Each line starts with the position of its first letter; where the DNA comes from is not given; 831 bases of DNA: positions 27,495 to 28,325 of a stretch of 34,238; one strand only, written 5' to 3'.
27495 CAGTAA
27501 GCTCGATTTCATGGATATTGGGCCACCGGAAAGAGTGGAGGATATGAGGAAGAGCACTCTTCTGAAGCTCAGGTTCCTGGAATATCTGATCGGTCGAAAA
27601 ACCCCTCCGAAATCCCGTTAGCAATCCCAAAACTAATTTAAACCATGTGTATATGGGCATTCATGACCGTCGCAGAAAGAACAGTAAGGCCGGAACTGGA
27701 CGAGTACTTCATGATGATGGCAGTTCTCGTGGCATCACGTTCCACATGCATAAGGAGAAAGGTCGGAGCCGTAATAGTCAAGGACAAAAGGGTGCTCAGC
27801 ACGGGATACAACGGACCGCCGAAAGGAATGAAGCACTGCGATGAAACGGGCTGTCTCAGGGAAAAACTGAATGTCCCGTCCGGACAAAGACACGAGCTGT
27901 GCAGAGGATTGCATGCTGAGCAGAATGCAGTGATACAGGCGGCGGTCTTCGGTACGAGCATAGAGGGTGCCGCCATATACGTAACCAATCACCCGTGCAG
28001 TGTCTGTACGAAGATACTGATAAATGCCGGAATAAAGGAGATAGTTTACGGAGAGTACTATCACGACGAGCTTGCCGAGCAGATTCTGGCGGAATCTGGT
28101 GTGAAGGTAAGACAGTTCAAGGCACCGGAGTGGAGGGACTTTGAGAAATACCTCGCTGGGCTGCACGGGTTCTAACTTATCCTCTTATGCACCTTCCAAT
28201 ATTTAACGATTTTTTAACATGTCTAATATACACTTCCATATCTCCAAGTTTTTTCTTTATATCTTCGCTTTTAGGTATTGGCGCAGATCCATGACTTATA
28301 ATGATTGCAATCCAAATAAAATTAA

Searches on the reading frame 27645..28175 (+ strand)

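Call 73: search_protein_families(library=pfam, proteins=[window:27645-28175:+], max_evalue=0.00001)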
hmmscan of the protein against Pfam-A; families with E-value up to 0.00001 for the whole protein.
window:27645-28175:+ (176 aa): 2 families
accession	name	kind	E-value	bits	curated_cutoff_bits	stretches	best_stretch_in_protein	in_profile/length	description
PF00383.29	dCMP_cyt_deam_1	-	1.9e-26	92.4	25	1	17-136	2-101/102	Cytidine and deoxycytidylate deaminase zinc-binding region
PF14437.12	MafB19-deam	-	1.2e-20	74.3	27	1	19-141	4-105/142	MafB19-like deaminase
